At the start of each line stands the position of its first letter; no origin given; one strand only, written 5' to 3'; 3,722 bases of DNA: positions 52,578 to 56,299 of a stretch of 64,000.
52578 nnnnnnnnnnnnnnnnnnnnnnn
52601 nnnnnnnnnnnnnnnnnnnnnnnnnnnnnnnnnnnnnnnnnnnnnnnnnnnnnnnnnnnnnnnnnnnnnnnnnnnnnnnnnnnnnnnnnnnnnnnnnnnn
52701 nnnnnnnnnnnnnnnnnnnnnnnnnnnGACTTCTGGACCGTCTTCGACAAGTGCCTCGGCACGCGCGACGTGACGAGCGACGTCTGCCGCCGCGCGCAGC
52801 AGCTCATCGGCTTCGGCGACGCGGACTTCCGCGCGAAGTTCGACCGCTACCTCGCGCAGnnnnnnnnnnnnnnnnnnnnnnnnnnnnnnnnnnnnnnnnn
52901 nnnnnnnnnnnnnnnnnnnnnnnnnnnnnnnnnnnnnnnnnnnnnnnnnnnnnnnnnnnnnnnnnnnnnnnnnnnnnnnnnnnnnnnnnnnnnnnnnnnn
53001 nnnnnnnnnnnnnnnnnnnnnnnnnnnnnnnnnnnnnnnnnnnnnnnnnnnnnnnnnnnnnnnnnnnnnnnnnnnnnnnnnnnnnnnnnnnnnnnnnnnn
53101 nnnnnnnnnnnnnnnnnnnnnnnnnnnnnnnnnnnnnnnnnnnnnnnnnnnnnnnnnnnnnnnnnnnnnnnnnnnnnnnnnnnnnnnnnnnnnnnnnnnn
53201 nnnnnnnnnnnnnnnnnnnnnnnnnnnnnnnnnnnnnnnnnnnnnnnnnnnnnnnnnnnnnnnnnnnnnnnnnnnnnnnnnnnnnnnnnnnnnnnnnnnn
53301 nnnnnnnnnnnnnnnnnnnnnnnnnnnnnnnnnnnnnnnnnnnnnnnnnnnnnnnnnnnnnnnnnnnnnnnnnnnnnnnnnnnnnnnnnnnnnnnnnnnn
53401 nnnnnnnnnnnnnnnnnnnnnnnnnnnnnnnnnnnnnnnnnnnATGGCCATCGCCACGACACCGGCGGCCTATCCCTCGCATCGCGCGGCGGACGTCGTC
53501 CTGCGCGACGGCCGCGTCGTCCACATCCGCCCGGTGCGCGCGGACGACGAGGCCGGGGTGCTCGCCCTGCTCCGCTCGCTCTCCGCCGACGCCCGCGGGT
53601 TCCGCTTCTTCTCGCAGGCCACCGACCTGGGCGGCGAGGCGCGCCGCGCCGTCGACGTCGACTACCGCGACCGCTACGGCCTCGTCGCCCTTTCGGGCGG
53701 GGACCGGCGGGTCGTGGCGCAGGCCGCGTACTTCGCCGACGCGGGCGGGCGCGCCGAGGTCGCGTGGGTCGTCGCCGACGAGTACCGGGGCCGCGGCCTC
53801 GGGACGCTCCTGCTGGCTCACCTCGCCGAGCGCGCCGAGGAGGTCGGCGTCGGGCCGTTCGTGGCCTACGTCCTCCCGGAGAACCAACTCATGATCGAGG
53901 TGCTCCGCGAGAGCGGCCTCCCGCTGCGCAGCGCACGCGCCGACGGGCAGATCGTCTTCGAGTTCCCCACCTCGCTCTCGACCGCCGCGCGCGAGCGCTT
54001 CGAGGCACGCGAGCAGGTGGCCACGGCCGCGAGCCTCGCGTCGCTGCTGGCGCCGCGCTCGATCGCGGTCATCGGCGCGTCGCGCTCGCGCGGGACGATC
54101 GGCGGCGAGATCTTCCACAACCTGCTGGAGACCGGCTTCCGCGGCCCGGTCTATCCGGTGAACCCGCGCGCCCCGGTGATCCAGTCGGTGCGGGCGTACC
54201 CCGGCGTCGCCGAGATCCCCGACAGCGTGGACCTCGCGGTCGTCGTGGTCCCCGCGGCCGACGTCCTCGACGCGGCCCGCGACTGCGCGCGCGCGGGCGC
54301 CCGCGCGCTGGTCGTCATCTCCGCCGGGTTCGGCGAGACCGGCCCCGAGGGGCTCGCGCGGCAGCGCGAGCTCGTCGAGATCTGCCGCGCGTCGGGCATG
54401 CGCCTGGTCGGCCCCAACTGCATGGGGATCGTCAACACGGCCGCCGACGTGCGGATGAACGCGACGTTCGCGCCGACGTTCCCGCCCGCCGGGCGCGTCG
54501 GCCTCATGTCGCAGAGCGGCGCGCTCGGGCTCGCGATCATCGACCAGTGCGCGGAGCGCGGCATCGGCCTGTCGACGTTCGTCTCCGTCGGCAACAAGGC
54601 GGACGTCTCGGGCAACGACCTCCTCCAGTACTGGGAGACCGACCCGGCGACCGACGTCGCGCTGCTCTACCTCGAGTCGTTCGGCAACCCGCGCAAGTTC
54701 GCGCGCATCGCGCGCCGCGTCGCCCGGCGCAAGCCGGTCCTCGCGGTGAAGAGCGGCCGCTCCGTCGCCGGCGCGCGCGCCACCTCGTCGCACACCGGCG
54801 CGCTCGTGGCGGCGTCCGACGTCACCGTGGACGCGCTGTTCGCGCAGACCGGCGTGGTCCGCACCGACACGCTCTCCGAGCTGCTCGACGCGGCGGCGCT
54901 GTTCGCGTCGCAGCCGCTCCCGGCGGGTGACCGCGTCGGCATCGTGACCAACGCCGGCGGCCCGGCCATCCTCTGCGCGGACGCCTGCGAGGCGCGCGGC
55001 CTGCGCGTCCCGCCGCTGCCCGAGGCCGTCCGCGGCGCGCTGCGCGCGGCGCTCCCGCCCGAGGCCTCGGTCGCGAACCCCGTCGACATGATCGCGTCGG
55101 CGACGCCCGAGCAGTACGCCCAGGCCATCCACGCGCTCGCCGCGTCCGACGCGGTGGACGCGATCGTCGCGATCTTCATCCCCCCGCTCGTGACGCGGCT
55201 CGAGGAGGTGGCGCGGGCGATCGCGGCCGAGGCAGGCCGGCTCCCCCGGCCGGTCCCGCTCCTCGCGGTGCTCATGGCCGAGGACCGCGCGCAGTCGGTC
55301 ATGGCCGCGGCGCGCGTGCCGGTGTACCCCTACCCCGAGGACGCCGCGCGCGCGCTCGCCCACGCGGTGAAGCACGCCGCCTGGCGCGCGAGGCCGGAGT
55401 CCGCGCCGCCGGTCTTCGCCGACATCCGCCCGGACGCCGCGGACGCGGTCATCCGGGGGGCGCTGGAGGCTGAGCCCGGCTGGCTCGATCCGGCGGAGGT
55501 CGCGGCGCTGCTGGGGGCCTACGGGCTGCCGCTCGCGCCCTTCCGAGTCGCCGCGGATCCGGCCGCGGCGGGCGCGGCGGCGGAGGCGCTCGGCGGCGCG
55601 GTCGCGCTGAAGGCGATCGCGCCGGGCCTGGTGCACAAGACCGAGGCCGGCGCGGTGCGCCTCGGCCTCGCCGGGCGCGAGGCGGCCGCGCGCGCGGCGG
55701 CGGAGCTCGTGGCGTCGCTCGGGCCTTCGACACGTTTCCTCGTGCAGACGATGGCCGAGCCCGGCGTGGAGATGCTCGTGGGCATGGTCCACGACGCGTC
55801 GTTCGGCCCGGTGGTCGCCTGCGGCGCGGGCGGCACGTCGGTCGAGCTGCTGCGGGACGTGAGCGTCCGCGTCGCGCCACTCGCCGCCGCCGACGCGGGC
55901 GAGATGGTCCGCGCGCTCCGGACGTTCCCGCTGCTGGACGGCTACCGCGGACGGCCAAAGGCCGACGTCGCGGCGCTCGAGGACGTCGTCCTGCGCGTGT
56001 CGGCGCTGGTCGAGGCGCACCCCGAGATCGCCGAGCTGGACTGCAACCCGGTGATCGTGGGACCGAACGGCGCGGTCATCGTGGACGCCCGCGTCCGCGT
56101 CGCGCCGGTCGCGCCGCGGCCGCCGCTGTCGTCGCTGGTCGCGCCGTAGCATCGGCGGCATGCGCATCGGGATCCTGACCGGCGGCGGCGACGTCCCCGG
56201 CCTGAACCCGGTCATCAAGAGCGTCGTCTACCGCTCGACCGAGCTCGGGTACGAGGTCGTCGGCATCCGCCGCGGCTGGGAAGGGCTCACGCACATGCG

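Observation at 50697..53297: ECF sigma/anti-sigma pair followed by a secreted protein built from five two-cysteine repeats of an apparently undescribed type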

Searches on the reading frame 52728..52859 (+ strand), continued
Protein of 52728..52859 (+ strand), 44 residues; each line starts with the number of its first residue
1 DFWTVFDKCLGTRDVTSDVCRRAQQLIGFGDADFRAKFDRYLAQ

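Call 59: find_encoding_contigs(protein=P0215, flank=5000, max_places=2)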
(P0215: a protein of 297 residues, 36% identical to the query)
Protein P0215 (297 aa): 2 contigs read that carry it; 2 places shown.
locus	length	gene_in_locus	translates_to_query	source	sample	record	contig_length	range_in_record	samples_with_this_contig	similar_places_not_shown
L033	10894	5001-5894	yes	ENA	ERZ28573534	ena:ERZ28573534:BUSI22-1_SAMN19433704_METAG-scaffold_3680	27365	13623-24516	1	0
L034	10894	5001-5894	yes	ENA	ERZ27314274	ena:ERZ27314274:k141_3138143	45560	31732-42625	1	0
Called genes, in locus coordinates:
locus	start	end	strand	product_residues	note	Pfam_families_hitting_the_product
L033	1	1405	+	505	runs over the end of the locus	PF00270:DEAD, PF04851:ResIII (weak), PF00271:Helicase_C, PF16124:RecQ_Zn_bind, PF00570:HRDC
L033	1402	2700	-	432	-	PF08245:Mur_ligase_M (weak), PF02875:Mur_ligase_C, PF27239:FOL3_C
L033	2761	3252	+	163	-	PF00027:cNMP_binding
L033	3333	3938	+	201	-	PF07638:Sigma70_ECF (weak), PF04542:Sigma70_r2, PF08281:Sigma70_r4_2, PF04545:Sigma70_r4 (weak)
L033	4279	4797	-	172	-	-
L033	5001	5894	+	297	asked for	-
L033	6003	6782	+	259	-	PF13714:PEP_mutase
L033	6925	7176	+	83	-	-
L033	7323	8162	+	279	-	PF01636:APH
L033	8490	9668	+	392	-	PF00557:Peptidase_M24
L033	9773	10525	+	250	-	PF00892:EamA, PF03151:TPT (faint), PF00892:EamA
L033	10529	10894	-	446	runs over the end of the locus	PF00595:PDZ, PF13180:PDZ_2 (faint), PF17820:PDZ_6, PF03572:Peptidase_S41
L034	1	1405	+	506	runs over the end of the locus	PF00270:DEAD, PF04851:ResIII (weak), PF00271:Helicase_C, PF16124:RecQ_Zn_bind, PF00570:HRDC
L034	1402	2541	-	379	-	PF08245:Mur_ligase_M (weak), PF02875:Mur_ligase_C, PF27239:FOL3_C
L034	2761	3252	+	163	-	PF00027:cNMP_binding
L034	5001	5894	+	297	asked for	-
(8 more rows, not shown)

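Call 83: search_protein_families(library=pfam, alignment_id=A3, max_evalue=0.01)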
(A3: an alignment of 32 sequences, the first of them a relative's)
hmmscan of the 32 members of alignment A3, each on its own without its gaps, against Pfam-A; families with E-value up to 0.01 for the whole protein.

A. member 1, P0049 (460 aa): 2 families
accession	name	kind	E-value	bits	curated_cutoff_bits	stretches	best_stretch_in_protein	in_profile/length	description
PF03909.22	BSD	-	0.0074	16.7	24.6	0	310-324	34-48/58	BSD domain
PF22495.2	HTH_92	-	0.0091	15.7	27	0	310-321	7-18/45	RsaL-like HTH domain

B. families by the number of members that match (of 32 scanned): 18 families
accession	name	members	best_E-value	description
PF22495.2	HTH_92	6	0.00077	RsaL-like HTH domain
PF13767.11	DUF4168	3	8.5e-09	Domain of unknown function (DUF4168)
PF09550.16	Phage_TAC_6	2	2.6e-07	Phage tail assembly chaperone protein, TAC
PF22470.1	Histone_HNS_N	2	5.1e-05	H-NS histone-like proteins, N-terminal domain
PF23240.1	HAT_PRP39_N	2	7.9e-05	PRP39 N-terminal HAT repeat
PF03909.22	BSD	2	0.0027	BSD domain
PF00927.28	Transglut_C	2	0.0056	Transglutaminase family, C-terminal ig like domain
PF19956.5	EAD2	1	2.6e-05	Effector-associated domain 2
PF10761.14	DUF2590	1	0.0001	Protein of unknown function (DUF2590)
PF08671.16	SinI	1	0.00069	Anti-repressor SinI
PF07960.16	CBP4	1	0.00095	CBP4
PF17107.11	SesA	1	0.0011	N-terminal domain on NACHT_NTPase and P-loop NTPases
PF18770.7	Arm_vescicular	1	0.0012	Armadillo tether-repeat of vescicular transport factor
PF09256.16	BaffR-Tall_bind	1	0.0037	BAFF-R, TALL-1 binding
PF17650.6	RACo_linker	1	0.0054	RACo linker region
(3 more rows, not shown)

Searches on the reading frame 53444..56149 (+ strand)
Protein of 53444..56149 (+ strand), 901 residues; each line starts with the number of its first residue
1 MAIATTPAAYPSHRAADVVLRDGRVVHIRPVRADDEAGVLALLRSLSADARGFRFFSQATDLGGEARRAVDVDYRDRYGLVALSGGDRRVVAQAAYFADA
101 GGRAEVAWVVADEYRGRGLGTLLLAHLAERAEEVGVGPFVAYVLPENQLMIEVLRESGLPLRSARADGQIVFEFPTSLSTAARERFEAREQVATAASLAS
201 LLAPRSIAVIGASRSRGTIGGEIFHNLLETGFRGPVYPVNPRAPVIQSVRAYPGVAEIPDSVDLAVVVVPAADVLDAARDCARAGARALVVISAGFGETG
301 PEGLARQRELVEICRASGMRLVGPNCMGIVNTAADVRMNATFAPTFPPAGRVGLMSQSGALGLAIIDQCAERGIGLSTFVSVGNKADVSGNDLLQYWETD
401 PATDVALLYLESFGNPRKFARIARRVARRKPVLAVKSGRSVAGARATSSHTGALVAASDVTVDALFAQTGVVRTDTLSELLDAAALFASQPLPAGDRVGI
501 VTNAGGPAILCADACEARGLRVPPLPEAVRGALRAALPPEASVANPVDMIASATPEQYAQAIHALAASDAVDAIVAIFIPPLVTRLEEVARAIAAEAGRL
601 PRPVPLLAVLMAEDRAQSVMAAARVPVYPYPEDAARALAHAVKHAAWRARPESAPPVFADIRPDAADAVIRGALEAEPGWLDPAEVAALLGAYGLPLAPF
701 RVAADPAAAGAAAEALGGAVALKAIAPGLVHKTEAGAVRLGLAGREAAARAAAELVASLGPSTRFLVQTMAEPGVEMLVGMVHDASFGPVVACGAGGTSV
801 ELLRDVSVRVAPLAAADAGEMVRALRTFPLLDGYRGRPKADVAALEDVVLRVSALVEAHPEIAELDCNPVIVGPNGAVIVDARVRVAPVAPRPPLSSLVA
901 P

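Call 86: search_protein_families(library=pfam, proteins=[window:53444-56149:+], max_evalue=0.00001)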
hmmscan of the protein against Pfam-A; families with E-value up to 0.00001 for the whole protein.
window:53444-56149:+ (901 aa): 7 families
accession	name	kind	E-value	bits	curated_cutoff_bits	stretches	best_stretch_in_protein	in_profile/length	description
PF13549.11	ATP-grasp_5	-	1.7e-68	230.8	27.6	1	673-886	2-221/221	ATP-grasp domain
PF13607.11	Succ_CoA_lig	-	1.3e-54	184.1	27.4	1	349-487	1-138/138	Succinyl-CoA ligase like flavodoxin domain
PF13380.12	CoA_binding_2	-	8e-26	91.2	22.8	1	205-331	1-115/116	CoA binding domain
PF02629.25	CoA_binding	-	1.8e-11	45.1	22.3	1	205-295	4-97/97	CoA binding domain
PF19045.5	Ligase_CoA_2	-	1.5e-08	35.3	23.7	1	498-639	1-148/162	Ligase-CoA domain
PF00583.31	Acetyltransf_1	-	2.2e-08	34.8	20.7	1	73-154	26-111/116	Acetyltransferase (GNAT) family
PF13302.13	Acetyltransf_3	-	8.6e-07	30.2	25.4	1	28-159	4-137/138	Acetyltransferase (GNAT) domain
